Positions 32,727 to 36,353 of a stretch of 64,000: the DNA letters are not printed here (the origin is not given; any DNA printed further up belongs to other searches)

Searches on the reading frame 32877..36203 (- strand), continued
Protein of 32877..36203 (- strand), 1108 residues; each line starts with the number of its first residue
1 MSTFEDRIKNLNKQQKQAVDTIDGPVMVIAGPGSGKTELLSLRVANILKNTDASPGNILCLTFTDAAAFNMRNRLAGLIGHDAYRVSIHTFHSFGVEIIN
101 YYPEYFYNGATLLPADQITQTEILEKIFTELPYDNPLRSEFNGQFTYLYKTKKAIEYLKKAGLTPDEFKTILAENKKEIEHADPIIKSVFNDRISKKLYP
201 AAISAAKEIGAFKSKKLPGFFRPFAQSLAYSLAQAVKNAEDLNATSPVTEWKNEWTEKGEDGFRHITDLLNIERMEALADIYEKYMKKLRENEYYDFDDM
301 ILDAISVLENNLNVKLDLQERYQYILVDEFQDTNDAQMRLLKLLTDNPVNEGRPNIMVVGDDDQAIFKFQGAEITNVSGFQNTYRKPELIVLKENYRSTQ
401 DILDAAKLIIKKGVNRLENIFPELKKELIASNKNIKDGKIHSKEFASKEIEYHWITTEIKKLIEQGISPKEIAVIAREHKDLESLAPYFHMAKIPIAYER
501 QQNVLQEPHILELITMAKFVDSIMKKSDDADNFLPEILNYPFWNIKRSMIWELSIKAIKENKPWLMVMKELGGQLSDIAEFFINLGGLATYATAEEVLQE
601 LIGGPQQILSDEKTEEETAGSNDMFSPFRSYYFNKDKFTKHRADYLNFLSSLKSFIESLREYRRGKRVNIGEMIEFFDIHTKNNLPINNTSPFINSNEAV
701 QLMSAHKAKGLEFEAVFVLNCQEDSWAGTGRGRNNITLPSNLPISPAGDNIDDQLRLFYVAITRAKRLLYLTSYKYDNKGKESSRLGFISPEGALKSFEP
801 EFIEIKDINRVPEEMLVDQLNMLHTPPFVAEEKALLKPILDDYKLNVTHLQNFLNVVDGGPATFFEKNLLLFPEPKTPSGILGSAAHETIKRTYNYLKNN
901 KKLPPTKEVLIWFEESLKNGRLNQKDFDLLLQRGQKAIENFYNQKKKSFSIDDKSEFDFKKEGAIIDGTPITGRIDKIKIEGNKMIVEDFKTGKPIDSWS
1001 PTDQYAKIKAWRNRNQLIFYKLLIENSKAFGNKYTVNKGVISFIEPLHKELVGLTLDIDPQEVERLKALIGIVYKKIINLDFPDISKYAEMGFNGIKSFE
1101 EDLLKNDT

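Call 13: find_encoding_contigs(protein=P0012, flank=10000, max_places=1)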
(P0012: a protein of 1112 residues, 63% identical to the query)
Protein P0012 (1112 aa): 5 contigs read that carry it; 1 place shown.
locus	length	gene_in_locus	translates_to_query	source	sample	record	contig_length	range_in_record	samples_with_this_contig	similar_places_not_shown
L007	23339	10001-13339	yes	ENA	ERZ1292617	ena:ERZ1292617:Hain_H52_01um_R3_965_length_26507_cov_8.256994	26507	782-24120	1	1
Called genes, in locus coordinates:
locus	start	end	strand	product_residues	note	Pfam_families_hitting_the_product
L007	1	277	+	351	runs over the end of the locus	?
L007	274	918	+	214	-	PF01458:SUFBD_core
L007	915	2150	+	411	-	PF00155:Aminotran_1_2 (weak), PF00266:Aminotran_5, PF01041:DegT_DnrJ_EryC1, PF01212:Beta_elim_lyase (weak)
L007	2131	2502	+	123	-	PF01592:NifU_N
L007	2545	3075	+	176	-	PF04542:Sigma70_r2, PF08281:Sigma70_r4_2, PF04545:Sigma70_r4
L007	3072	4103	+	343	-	PF18915:DUF5667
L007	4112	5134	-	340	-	PF27233:MJ0711_N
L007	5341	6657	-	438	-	PF00270:DEAD, PF04851:ResIII (weak), PF00271:Helicase_C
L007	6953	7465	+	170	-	-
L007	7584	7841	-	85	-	PF04014:MazE_antitoxin (weak)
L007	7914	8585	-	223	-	PF09335:VTT_dom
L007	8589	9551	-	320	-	PF01018:GTP1_OBG, PF01926:MMR_HSR1, PF02421:FeoB_N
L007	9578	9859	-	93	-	-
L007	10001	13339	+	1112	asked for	PF00580:UvrD-helicase, PF13245:AAA_19, PF13604:AAA_30 (faint), PF13538:UvrD_C_2 (faint), PF13361:UvrD_C, PF12705:PDDEXK_1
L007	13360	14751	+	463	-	PF01336:tRNA_anti-codon, PF00152:tRNA-synt_2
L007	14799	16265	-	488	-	PF00005:ABC_tran, PF02463:SMC_N (faint), PF03193:RsgA_GTPase (faint), PF13191:AAA_16 (faint), PF13476:AAA_23 (faint), PF13555:AAA_29 (faint), PF13304:AAA_21 (weak), PF00005:ABC_tran, +3 more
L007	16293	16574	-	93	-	PF01541:GIY-YIG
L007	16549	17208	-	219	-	PF01966:HD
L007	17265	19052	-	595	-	PF00664:ABC_membrane, PF00005:ABC_tran, PF02463:SMC_N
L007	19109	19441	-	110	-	PF12773:DZR (weak), PF13240:Zn_Ribbon_1 (weak)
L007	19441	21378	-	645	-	PF08206:OB_RNB (weak), PF17849:OB_Dis3, PF17876:CSD2, PF00773:RNB, PF00575:S1 (weak)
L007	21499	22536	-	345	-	PF02016:Peptidase_S66, PF17676:Peptidase_S66C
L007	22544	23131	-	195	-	PF01725:Ham1p_like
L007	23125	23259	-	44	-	-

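Call 14: find_encoding_contigs(protein=P0006, flank=10000, max_places=1)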
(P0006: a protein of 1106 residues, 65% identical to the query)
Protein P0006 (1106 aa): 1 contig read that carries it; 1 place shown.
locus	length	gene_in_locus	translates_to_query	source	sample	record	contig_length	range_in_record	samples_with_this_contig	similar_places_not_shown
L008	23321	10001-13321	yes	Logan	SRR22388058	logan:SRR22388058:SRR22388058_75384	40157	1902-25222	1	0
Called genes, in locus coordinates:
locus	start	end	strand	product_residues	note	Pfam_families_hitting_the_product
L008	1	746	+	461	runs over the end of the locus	PF13240:Zn_Ribbon_1 (faint), PF13365:Trypsin_2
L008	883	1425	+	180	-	-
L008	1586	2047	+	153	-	PF03703:bPH_2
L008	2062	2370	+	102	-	-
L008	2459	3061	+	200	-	PF13338:AbiEi_4 (weak)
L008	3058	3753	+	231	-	PF08843:AbiEii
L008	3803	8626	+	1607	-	PF00580:UvrD-helicase (weak), PF13086:AAA_11, PF13604:AAA_30 (weak), PF13245:AAA_19 (faint), PF13087:AAA_12, PF18741:MTES_1575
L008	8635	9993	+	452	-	PF02646:RmuC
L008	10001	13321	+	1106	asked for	PF00580:UvrD-helicase, PF13245:AAA_19, PF13538:UvrD_C_2 (faint), PF13361:UvrD_C, PF12705:PDDEXK_1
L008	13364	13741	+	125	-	-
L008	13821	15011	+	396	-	PF01939:NucS_C (weak)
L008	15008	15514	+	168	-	PF10881:DUF2726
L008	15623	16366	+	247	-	-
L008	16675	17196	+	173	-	-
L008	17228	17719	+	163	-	-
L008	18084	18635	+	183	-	-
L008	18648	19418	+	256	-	-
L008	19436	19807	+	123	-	-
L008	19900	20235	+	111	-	PF18810:PBECR2 (weak)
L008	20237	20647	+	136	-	-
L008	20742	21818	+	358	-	-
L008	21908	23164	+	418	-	PF13439:Glyco_transf_4, PF13692:Glyco_trans_1_4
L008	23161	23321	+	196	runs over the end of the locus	-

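Call 16: find_related_loci(query=A1, collection=genome_contigs, flank=10000)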
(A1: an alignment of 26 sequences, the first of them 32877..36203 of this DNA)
Query A1 (1108 aa) in genome_contigs; peptide patterns used: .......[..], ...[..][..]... (x = any residue, [..] = any of these).
600 stretches matched a pattern (row limit reached: there are more); 595 encode a relative of the query (tblastn E <= 1e-3); the best 80 are kept; 80 distinct loci.
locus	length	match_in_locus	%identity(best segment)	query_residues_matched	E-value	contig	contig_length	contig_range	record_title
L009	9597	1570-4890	63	2-1108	0e+0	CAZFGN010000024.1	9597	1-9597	MAG TPA_asm: uncultured Candidatus Saccharibacteria bacterium isolate binchicken_co95_64 genome assembly, contig: NODE_3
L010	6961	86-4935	60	1-1105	0e+0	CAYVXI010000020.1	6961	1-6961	MAG TPA_asm: uncultured Candidatus Saccharibacteria bacterium isolate binchicken_co203_579 genome assembly, contig: k141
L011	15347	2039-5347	60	4-1104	0e+0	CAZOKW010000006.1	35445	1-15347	MAG TPA_asm: uncultured Candidatus Saccharibacteria bacterium isolate SRP178908_co1_360 genome assembly, contig: NODE_66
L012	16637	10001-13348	50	1-1104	0e+0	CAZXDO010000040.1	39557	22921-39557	MAG TPA_asm: uncultured Candidatus Saccharibacteria bacterium isolate SRP067234_co1_334 genome assembly, contig: k99_105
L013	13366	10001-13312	48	4-1105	0e+0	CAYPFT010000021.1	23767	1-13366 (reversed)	MAG TPA_asm: uncultured Candidatus Saccharibacteria bacterium isolate SRP090828_co3_53 genome assembly, contig: NODE_315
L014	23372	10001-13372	49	1-1105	0e+0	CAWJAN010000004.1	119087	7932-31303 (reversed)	MAG: uncultured bacterium isolate MFD06435.bin.1.80 genome assembly, contig: contig_120805, whole genome shotgun sequenc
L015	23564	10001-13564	46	4-1104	0e+0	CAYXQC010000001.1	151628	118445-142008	MAG TPA_asm: uncultured Candidatus Saccharibacteria bacterium isolate SRP219642_co7_377 genome assembly, contig: NODE_90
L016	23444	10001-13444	46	2-1104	0e+0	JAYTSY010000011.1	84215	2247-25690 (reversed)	MAG: bacterium isolate GFS_5288 GFS_5288_10, whole genome shotgun sequence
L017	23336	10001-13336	45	4-1104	0e+0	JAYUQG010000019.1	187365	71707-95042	MAG: bacterium isolate GL114_DN_metabat_102 GL114_DN_metabat_102_18, whole genome shotgun sequence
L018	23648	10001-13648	44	4-1105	0e+0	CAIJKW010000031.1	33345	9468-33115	uncultured bacterium isolate MJ-time_bin-4611 genome assembly, contig: bin-4611:31/57, whole genome shotgun sequence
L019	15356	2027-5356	44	4-1104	0e+0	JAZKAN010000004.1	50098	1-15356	MAG: Patescibacteria group bacterium isolate ADI_H3L2_1_122_18_3-bin027_1 ADIH3L21_B027_1_000000000004, whole genome sho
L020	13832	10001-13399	46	4-1104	0e+0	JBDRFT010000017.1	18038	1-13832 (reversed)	MAG: bacterium isolate MEGAHIT-group-1.386 k141_8930825, whole genome shotgun sequence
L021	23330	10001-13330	45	4-1104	0e+0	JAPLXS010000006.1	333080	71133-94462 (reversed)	MAG: Candidatus Nomurabacteria bacterium isolate LacPavin_0419_WC53_MAG_32_16 LacPavin_0419_WC53_scaffold_227328, whole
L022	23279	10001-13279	42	1-1105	0e+0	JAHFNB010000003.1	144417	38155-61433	MAG: bacterium isolate nzgw470 NODE_82_length_144418_cov_29.548660, whole genome shotgun sequence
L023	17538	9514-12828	44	1-1104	0e+0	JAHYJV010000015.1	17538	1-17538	MAG: Patescibacteria group bacterium isolate KA31 NODE_1641_length_17538_cov_175.043076, whole genome shotgun sequence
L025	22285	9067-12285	41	4-1106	0e+0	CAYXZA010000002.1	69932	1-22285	MAG TPA_asm: uncultured Candidatus Saccharibacteria bacterium isolate SRP219642_co7_573 genome assembly, contig: NODE_47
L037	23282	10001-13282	36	4-1108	0e+0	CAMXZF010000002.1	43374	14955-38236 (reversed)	MAG TPA_asm: uncultured Candidatus Saccharibacteria bacterium isolate SRR17635715_bin.15_metaWRAP_v1.3_MAG genome assemb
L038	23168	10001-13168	39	3-1106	0e+0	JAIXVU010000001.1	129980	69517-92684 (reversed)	MAG: bacterium isolate D1_MAG_00076 pond_D1_MAG_00076_000000000006, whole genome shotgun sequence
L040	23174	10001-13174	39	4-1106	0e+0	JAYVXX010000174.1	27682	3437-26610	MAG: Candidatus Paceibacterota bacterium isolate GL85_DN_metabinner_41_sub GL85_DN_metabinner_41_sub_173, whole genome s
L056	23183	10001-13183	40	2-1104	0e+0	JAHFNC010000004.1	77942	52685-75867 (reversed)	MAG: bacterium isolate nzgw471 NODE_248_length_77943_cov_4.757626, whole genome shotgun sequence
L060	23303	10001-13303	43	3-1104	0e+0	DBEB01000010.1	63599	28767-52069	MAG TPA_asm: Candidatus Falkowbacteria bacterium UBA917 UBA917_contig_274, whole genome shotgun sequence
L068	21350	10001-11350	40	1-433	7e-88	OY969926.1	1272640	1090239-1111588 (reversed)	MAG: uncultured bacterium isolate MFD02832.bin.2.16 genome assembly, chromosome: 1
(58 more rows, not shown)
